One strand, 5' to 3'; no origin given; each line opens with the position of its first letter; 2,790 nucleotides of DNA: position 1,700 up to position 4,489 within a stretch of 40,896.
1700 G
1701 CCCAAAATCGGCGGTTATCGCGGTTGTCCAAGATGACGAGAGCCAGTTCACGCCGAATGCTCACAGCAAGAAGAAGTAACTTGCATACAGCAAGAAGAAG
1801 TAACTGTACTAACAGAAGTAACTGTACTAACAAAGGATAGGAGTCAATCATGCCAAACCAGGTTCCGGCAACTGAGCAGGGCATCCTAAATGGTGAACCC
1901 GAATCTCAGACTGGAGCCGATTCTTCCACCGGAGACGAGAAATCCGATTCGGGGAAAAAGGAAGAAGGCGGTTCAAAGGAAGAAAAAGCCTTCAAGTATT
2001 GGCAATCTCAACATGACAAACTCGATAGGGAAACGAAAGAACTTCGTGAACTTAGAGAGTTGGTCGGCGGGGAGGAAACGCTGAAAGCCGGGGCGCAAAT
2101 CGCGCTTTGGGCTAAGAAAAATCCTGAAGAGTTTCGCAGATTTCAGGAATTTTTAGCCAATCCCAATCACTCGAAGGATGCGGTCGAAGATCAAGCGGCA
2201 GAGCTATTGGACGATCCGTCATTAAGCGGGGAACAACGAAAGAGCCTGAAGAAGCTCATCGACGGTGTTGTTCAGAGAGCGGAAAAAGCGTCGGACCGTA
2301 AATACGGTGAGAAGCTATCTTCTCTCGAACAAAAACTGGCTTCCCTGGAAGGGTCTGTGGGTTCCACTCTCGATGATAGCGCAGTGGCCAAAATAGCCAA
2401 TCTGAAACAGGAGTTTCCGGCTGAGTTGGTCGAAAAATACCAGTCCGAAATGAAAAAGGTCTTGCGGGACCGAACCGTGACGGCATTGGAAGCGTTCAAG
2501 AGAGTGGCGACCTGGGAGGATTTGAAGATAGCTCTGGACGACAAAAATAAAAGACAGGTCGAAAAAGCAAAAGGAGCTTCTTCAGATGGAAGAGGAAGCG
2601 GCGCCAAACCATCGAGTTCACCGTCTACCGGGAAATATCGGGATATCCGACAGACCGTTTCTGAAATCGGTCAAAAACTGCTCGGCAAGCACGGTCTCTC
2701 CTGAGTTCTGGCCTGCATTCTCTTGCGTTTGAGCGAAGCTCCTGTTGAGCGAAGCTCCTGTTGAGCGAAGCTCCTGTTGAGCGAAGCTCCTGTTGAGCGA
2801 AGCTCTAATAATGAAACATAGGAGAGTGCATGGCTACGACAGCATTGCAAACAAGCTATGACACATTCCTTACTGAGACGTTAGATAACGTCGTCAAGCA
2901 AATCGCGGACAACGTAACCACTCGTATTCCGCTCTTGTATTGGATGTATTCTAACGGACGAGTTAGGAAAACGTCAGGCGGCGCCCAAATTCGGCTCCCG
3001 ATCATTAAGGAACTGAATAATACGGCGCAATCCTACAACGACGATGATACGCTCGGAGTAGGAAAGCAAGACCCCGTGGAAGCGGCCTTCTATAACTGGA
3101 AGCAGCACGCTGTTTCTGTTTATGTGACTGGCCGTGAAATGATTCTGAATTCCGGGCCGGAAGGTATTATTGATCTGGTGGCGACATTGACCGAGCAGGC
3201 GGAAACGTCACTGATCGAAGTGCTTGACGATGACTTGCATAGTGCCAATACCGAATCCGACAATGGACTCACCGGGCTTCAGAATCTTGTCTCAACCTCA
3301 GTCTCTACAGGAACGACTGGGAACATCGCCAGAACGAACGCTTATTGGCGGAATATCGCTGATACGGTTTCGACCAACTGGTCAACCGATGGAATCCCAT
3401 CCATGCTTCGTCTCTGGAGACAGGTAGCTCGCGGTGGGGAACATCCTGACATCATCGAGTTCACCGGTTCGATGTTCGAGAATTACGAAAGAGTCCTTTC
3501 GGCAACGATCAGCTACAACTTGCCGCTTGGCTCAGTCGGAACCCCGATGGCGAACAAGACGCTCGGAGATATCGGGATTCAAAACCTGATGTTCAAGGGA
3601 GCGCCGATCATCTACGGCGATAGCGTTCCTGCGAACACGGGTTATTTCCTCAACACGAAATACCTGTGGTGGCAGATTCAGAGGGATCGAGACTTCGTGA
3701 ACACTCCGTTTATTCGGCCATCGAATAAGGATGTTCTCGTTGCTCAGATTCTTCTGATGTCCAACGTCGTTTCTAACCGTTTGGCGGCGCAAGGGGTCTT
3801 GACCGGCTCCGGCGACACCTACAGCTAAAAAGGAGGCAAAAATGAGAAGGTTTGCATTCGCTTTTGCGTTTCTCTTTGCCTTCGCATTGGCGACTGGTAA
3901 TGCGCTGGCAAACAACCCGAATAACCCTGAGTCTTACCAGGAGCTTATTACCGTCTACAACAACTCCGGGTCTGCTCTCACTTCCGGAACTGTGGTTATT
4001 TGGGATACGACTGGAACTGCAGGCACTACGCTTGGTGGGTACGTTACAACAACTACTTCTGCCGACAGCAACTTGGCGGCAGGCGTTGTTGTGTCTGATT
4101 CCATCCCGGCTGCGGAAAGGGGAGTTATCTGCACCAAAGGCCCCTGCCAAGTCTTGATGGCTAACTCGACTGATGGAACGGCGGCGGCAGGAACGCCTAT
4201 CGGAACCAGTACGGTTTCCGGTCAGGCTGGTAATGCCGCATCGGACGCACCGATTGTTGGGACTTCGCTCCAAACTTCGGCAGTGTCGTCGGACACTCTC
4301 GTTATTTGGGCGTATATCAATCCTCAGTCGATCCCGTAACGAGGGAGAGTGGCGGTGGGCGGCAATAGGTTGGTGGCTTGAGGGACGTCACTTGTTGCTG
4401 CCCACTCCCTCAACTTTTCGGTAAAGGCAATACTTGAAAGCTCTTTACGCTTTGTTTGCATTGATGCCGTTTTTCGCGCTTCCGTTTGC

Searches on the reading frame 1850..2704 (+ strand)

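Call 3: search_protein_families(library=pfam, proteins=[window:1850-2704:+], max_evalue=0.1)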
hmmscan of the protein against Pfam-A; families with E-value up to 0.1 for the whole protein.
window:1850-2704:+ (284 aa): 5 families
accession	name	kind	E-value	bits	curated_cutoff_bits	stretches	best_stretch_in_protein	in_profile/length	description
PF20711.2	DUF6825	-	0.0085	17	27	1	125-188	36-98/105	Family of unknown function (DUF6825)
PF21074.2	GDH_C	-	0.015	14.9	26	0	183-203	37-57/339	Glutamate dehydrogenase, C-terminal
PF24430.1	DUF7553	-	0.029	15.3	27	0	53-76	45-68/85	Family of unknown function (DUF7553)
PF08641.17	Mis14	-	0.052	14.4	24.9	1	148-206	26-80/133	Kinetochore protein Mis14 like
PF04518.17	Effector_1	-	0.086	12.4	23.8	0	90-176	190-271/371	Effector from type III secretion system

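Call 9: search_protein_families(library=phrogs, proteins=[window:1850-2704:+], max_evalue=0.01)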
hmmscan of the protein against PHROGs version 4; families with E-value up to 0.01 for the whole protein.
window:1850-2704:+ (284 aa): 0 families

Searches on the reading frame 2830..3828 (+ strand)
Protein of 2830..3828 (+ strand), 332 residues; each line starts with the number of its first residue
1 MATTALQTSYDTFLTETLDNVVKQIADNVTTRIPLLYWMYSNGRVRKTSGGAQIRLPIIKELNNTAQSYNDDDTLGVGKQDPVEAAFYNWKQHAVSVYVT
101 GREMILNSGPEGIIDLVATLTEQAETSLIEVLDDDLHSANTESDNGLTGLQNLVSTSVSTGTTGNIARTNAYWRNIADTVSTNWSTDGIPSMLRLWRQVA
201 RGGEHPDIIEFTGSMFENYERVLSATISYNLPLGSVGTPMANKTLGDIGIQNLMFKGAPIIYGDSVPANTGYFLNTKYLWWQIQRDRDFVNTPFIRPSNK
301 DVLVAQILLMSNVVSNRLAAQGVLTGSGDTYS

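Call 3: search_protein_families(library=pfam, proteins=[window:2830-3828:+], max_evalue=0.1)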
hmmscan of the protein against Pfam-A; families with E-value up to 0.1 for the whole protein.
window:2830-3828:+ (332 aa): 0 families

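Call 9: search_protein_families(library=phrogs, proteins=[window:2830-3828:+], max_evalue=0.01)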
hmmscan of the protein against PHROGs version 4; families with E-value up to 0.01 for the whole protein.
window:2830-3828:+ (332 aa): 1 family
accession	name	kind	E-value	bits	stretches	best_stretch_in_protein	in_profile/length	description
phrog_9953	-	head and packaging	1.7e-51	176.5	1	7-326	6-328/329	major head protein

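Call 31: search_dna_similar(query=window:2830-3828:+, collection=phages, mode=protein, max_evalue=0.001, max_rows=25)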
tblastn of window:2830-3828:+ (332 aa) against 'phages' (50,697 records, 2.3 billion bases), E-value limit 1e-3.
Records with a match: 52; places in all: 52; records where one place covers at least 80% of the query: 50.
Best place of each record, by identity: <60% 52.
By first word of the organism name: Brucella 41; Myxococcus 3; Bacteriophage 2; Stenotrophomonas 1; Bradyrhizobium 1; Ruegeria 1; Caudoviricetes 1; Microcystis 1; Methanosarcina 1.
By host as written in the record: Brucella abortus S19 14; Brucella sp. 6; Brucella abortus 141 5; Brucella abortus 4; - 3; Myxococcus xanthus strain DK883 2; brucella abortus 141 2; Brucella melitensis 16M 2; and 13 more.
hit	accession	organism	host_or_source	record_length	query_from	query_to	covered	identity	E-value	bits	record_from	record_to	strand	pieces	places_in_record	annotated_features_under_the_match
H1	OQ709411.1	Myxococcus phage Mx9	Myxococcus xanthus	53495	14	326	94%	32.6%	2e-29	124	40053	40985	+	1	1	putative major capsid protein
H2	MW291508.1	Stenotrophomonas phage BUCT555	Stenotrophomonas maltophilia 1207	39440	13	332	96%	29.7%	2e-22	103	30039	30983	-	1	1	major capsid protein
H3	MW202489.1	Bacteriophage sp.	Manatee Spring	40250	10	317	93%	30.3%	1e-26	116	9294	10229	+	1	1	major virion structural protein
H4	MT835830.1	Bacteriophage sp.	human fecal samples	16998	10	329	96%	29.1%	1e-23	107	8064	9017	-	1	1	record has no annotation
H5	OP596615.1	Bradyrhizobium phage ppBjS10J-1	Bradyrhizobium japonicum S10J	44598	13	325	94%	29.4%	2e-25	112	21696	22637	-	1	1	major capsid protein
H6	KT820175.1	Ruegeria phage 45A6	Ruegeria mobilis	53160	15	325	94%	29.0%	4e-15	82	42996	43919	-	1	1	hypothetical protein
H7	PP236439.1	Brucella phage A1_YZhang-2024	Brucella abortus S19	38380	10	329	96%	26.6%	2e-9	65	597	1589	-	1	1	major head protein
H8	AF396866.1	Myxococcus phage Mx8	Myxococcus xanthus strain DK883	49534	13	308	89%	28.6%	8e-20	96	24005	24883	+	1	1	major virion structural protein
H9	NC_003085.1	Myxococcus phage Mx8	Myxococcus xanthus strain DK883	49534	13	308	89%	28.6%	8e-20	96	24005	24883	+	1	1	major head protein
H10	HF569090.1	Brucella phage R/C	Brucella sp.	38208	10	329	96%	26.3%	6e-10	66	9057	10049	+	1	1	R/C_ORF12: putative major capsid protein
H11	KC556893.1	Brucella phage Bk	Brucella melitensis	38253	10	329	96%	26.3%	6e-10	66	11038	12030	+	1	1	major head protein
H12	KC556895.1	Brucella phage R/C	Brucella canis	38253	10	329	96%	26.3%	6e-10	66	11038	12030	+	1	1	major head protein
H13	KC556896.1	Brucella phage S708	Brucella suis S708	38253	10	329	96%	26.3%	6e-10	66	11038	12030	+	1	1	major head protein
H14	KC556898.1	Brucella phage Wb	Brucella abortus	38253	10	329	96%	26.3%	6e-10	66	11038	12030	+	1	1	major head protein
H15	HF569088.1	Brucella phage Bk2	Brucella sp.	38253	10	329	96%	26.3%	6e-10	66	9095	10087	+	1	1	Bk2_ORF12: putative major capsid protein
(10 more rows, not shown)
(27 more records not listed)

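Call 48: get_annotated_region(hit=H3, flank=12000)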
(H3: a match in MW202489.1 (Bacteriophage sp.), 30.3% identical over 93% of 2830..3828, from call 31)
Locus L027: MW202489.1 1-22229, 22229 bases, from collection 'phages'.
description: Bacteriophage sp. isolate ctMlz233, complete genome.
organism: Bacteriophage sp. (NCBI taxid 38018)
taxonomy: Viruses
host: -; source: Manatee Spring; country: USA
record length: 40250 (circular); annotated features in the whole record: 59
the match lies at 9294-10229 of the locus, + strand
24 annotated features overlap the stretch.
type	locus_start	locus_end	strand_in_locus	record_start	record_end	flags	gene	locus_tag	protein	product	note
CDS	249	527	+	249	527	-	-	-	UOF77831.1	hypothetical protein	-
CDS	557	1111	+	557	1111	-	-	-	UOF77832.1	cyclic nucleotide-binding domain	-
CDS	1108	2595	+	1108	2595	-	-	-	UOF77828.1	large subunit terminase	-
CDS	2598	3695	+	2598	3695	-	-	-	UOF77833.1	hypothetical protein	-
CDS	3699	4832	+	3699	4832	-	-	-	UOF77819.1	phoD-like phosphatase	-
CDS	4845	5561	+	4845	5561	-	-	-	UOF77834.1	hypothetical protein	-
CDS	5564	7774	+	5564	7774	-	-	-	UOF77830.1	portal protein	-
CDS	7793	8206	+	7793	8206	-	-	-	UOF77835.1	hypothetical protein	-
CDS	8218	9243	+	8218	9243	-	-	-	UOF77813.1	p47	-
CDS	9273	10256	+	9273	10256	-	-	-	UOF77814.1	major virion structural protein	-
CDS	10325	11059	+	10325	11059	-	-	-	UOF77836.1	hypothetical protein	-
CDS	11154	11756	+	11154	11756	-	-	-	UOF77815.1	p50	-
CDS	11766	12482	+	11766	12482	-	-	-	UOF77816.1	putative tail tubular protein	-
CDS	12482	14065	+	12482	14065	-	-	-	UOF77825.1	phage stabilization protein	-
CDS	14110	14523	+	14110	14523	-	-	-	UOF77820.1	acetyltransferase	-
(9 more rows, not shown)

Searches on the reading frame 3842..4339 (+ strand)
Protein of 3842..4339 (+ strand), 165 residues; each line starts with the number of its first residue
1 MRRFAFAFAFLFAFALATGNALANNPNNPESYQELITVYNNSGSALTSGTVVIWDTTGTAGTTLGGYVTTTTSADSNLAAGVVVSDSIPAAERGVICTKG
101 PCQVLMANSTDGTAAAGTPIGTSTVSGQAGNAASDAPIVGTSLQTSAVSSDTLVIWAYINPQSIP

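Call 3: search_protein_families(library=pfam, proteins=[window:3842-4339:+], max_evalue=0.1)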
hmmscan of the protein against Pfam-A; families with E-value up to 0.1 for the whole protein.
window:3842-4339:+ (165 aa): 1 family
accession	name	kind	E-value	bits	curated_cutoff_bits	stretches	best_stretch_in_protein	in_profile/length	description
PF09956.15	Phage_cement_2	-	0.0034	18.2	24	1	38-94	49-99/103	Phage cement protein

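Call 9: search_protein_families(library=phrogs, proteins=[window:3842-4339:+], max_evalue=0.01)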
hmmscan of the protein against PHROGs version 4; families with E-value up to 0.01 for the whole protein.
window:3842-4339:+ (165 aa): 0 families

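Call 12: search_protein_families(library=ncbifam, proteins=[window:3842-4339:+], max_evalue=0.1)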
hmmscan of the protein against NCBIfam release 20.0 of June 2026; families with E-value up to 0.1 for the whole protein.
window:3842-4339:+ (165 aa): 0 families

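Call 59: search_protein_families(library=pfam, alignment_id=A3, max_evalue=0.05)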
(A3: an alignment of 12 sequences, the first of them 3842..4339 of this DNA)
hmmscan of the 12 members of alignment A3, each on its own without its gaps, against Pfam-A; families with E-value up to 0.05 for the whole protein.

A. member 1, window:3842-4339:+ (165 aa): 1 family
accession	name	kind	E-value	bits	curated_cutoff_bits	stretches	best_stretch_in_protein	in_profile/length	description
PF09956.15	Phage_cement_2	-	0.0034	18.2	24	1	38-94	49-99/103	Phage cement protein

B. families by the number of members that match (of 12 scanned): 2 families
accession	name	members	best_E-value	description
PF09956.15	Phage_cement_2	3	0.00018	Phage cement protein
PF22758.2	Phage_cement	1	0.01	Structural cement protein (E217 gp24/Pam3 gp6)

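Call 62: find_homologous_proteins(query=A4, max_evalue=0.001)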
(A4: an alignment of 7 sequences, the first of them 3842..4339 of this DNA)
Query A4 (7 sequences) (165 aa, profile of the alignment): 100 proteins with E <= 0.001 among 8000 candidates.
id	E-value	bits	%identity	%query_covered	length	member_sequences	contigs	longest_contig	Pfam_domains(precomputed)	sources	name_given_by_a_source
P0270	1.6e-50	189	20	92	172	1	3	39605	-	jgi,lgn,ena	-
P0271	1.9e-50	189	98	100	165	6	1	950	-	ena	-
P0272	5.6e-41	158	36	67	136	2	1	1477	-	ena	-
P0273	7.6e-36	141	26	81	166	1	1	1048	-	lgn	-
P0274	1.1e-33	134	22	73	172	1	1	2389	-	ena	-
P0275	8.6e-33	131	28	82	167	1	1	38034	-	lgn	-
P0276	1.4e-32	131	-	-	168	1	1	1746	-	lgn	-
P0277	1.9e-32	130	45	90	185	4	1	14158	-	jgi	-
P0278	1.1e-31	128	-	-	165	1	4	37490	-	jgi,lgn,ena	-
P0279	2.2e-31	127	29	53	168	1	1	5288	-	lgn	-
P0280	1.8e-30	124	22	80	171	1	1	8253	-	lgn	-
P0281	3.2e-30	123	25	79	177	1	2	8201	-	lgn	-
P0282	3.8e-30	123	24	80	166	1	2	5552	-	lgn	-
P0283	5.3e-30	122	49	77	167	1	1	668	-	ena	-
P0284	5.7e-30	122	23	58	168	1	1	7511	-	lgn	-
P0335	6.6e-23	99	44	85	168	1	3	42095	-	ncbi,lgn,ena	-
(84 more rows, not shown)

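Call 63: find_encoding_contigs(protein=P0335, flank=10000, max_places=3)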
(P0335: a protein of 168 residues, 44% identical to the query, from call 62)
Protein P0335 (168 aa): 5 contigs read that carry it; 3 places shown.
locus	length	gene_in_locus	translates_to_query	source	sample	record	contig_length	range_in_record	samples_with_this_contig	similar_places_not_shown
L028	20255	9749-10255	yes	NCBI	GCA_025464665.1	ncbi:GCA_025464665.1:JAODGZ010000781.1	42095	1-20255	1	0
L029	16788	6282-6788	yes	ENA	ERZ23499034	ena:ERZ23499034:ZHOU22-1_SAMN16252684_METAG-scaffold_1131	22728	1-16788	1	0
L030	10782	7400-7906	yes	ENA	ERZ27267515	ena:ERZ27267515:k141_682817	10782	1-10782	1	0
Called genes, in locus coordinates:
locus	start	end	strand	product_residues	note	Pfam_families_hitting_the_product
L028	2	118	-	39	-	?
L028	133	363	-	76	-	-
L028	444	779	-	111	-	PF11171:DUF2958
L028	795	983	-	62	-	-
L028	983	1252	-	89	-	-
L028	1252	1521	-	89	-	-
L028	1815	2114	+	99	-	-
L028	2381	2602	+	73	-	-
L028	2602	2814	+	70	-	-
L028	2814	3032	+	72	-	-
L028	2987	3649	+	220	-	-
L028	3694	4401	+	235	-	PF17289:Terminase_6C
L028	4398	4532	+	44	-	-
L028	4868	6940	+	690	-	-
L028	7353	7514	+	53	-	-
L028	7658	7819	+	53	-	-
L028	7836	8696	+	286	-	-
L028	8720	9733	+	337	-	-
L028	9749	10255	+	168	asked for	-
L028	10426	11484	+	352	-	PF04932:Wzy_C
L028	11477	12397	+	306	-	-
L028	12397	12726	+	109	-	-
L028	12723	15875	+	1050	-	-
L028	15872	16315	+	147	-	PF01583:APS_kinase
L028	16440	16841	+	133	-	-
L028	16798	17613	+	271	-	-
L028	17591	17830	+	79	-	-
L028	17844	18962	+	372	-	PF24175:SU10_adaptor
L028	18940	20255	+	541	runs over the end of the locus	-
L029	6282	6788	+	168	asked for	-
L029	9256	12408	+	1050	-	-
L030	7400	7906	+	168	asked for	-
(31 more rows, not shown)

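Call 65: list_cluster_members(proteins=[P0335, P0001])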
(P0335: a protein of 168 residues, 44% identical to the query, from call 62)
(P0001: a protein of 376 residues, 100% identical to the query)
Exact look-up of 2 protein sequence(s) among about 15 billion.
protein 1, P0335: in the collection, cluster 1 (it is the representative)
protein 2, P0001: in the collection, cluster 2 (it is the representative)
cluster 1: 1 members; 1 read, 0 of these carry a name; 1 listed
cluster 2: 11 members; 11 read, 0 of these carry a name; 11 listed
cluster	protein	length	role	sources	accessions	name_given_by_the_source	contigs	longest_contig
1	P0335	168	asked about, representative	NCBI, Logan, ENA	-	-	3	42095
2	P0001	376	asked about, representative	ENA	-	-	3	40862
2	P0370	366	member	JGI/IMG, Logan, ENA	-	-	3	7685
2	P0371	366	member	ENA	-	-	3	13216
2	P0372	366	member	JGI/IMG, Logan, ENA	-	-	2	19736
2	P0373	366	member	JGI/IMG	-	-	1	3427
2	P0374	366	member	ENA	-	-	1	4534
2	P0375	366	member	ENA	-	-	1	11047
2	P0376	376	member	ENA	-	-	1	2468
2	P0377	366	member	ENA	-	-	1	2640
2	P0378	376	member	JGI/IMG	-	-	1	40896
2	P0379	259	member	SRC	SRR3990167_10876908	-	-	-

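Call 68: find_related_loci(query=A5, collection=genome_contigs, flank=10000)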
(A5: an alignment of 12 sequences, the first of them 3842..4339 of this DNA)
Query A5 (165 aa) in genome_contigs; peptide patterns used: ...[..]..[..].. (x = any residue, [..] = any of these).
14 stretches matched a pattern, but none encodes a relative of the query by tblastn (E <= 1e-3).

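Call 82: find_related_loci(query=A5, collection=viral_contigs, flank=6000)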
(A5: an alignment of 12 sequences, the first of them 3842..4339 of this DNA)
Query A5 (165 aa) in viral_contigs; peptide patterns used: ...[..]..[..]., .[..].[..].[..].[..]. (x = any residue, [..] = any of these).
26 stretches matched a pattern; 10 encode a relative of the query (tblastn E <= 1e-3); 10 distinct loci.
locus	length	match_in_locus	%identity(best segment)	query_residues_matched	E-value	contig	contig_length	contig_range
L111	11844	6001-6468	45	1-149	1e-25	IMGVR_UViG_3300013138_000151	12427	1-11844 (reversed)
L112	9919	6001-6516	37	1-161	2e-19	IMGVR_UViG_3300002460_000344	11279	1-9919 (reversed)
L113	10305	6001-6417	41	1-131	7e-18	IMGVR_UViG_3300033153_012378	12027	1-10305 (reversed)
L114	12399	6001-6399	41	1-131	1e-15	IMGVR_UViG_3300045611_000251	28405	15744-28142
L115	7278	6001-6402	37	36-161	1e-13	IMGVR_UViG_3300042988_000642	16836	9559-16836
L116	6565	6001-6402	37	36-161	1e-13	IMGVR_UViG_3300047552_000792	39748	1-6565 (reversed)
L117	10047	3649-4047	39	1-131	2e-13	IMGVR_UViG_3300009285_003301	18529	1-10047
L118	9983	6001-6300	42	32-131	1e-10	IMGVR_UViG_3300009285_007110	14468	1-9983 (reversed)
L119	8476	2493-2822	38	1-107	1e-9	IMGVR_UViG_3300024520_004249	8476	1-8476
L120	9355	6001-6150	41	11-61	4e-6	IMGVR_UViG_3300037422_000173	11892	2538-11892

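Call 84: predict_structure(alignment_id=A6)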
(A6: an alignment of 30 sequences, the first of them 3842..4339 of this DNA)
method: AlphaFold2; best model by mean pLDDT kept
length: 165 residues; sequences in the alignment: 30
mean_pLDDT: 83.0   pTM: 0.75
mean pLDDT of the five models: 83.0, 82.9, 82.2, 81.6, 79.5
residues with pLDDT >= 90: 100; 70-90: 25; 50-70: 33; < 50: 7
segments of 3 or more residues with pLDDT < 50: 19-21, 62-64
pLDDT, mean of each block of 10 residues (from residue 1): 56 53 59 89 95 80 71 93 94 94 94 92 96 91 89 91 68
secondary structure, 60 per line:
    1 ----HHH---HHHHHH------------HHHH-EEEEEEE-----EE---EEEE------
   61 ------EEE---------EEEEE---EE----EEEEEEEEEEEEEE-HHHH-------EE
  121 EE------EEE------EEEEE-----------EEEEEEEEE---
elements in order: H11-16 H29-32 E34-40 E51-54 E67-69 E79-83 E93-106 H108-111 E119-122 E129-131 E138-142 E154-162

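Call 86: fold_search(model_id=the predicted structure, library=pdb)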
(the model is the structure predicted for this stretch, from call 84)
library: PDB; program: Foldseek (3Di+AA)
matches with E <= 10: 192; with E <= 0.001: 16
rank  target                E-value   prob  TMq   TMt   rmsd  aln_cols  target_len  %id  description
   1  8hdt_G                2.1e-05  1.00  0.53  0.53   4.0       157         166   16  Cyanophage Pam3 capsid asymmetric unit (released 2023-01-18)
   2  8qsy_JI               3.8e-05  1.00  0.56  0.67   3.0       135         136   20  Portal capsid interface of full Haloferax tailed virus 1. (released 2024-10-23)
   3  8qsy_MJ               5.3e-05  1.00  0.57  0.71   3.1       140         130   18  Portal capsid interface of full Haloferax tailed virus 1. (released 2024-10-23)
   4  9ocb_J                1.6e-04  1.00  0.53  0.58   4.6       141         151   17  Sf11 capsid Icosahedral Reconstruction (released 2025-11-12)
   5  6qyy_B                1.8e-04  1.00  0.48  0.63   4.8       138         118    6  The crystal structure of head fiber gp8.5 N base in bacteriophage phi29 (released 2019-06-12)
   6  6qyy_A                2.3e-04  1.00  0.49  0.63   4.8       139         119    9  The crystal structure of head fiber gp8.5 N base in bacteriophage phi29 (released 2019-06-12)
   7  8qsy_LJ               2.7e-04  1.00  0.56  0.70   2.5       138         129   20  Portal capsid interface of full Haloferax tailed virus 1. (released 2024-10-23)
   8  9ocb_H                3.2e-04  1.00  0.53  0.57   3.5       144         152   15  Sf11 capsid Icosahedral Reconstruction (released 2025-11-12)
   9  9kzj_H                3.6e-04  1.00  0.55  0.59   4.0       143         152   15  Cryo-EM structure of bacteriophage T1 capsid (released 2025-03-12)
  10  5wk1_K                3.8e-04  1.00  0.56  0.62   3.1       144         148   10  Structure of the major capsid protein and the capsid stabilizing protein of the marine siphovirus TW1 (released 2018-01-17)
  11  8qsy_JJ               4.5e-04  1.00  0.57  0.71   3.0       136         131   19  Portal capsid interface of full Haloferax tailed virus 1. (released 2024-10-23)
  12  8pkh_FJ               4.8e-04  1.00  0.48  0.49   4.5       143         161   11  Borrelia bacteriophage BB1 procapsid, fivefold-symmetrized outer shell (released 2023-07-12)
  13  6qvk_1f               6.0e-04  1.00  0.51  0.32   3.6       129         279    9  The cryo-EM structure of bacteriophage phi29 prohead (released 2019-06-12)
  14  6qvk_1e               8.5e-04  1.00  0.52  0.33   3.6       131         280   10  The cryo-EM structure of bacteriophage phi29 prohead (released 2019-06-12)
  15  9kzj_I                9.0e-04  1.00  0.53  0.55   4.4       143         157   13  Cryo-EM structure of bacteriophage T1 capsid (released 2025-03-12)
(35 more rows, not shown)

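Call 97: search_protein_families(library=padloc, proteins=[window:3842-4339:+], max_evalue=0.001)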
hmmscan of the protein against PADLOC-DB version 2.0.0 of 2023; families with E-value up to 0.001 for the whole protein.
window:3842-4339:+ (165 aa): 0 families

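Call 99: search_protein_families(library=pfam, proteins=[L028:16278-16841:+, L028:15872-16315:+, L028:16798-17613:+, L028:12723-15875:+, L028:10426-11484:+], max_evalue=0.01)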
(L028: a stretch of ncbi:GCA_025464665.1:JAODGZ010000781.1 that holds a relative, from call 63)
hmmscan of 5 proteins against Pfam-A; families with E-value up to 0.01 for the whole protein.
L028:16278-16841:+ (187 aa): 1 family
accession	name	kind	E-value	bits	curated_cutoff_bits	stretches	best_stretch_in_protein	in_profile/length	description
PF03567.20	Sulfotransfer_2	-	0.00073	20.2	22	1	50-159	80-225/252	Sulfotransferase family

L028:15872-16315:+ (147 aa): 11 families
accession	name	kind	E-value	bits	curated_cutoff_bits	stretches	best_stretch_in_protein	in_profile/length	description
PF01583.26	APS_kinase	-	1.1e-15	58.4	21.1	1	2-88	4-96/152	Adenylylsulphate kinase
PF13671.12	AAA_33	-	1.9e-05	25.5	27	1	3-66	2-70/143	AAA domain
PF05729.18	NACHT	-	2.8e-05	24.4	26.7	1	2-33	2-33/167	NACHT domain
PF13238.12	AAA_18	-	0.00012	22.9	29.4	1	3-39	1-33/128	AAA domain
PF20720.3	nSTAND3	-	0.00022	21.4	27.2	1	2-26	19-43/155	Novel STAND NTPase 3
PF00005.33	ABC_tran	-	0.00035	21.6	25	1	2-49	13-69/137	ABC transporter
PF03266.21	NTPase_1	-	0.00086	19.6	23.9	1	3-37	2-38/168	NTPase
PF24883.2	NPHP3_N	-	0.001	19.7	24.8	1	2-26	24-48/164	Nephrocystin 3, N-terminal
PF13479.12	AAA_24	-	0.0013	19.1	27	1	3-31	5-32/195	AAA domain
PF00910.28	RNA_helicase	-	0.0024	18.8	21.5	1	3-25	1-23/105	RNA helicase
PF13401.12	AAA_22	-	0.0088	16.8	27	0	2-25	7-30/130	AAA domain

L028:16798-17613:+ (271 aa): 1 family
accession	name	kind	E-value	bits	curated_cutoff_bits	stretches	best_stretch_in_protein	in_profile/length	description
PF13641.12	Glyco_tranf_2_3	-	0.0033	17.9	27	1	112-174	81-132/230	Glycosyltransferase like family 2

L028:12723-15875:+ (1050 aa): 0 families

L028:10426-11484:+ (352 aa): 1 family
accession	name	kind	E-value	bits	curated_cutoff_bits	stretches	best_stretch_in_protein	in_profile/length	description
PF04932.20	Wzy_C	-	8.9e-10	39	31.7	1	163-288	1-148/149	O-Antigen ligase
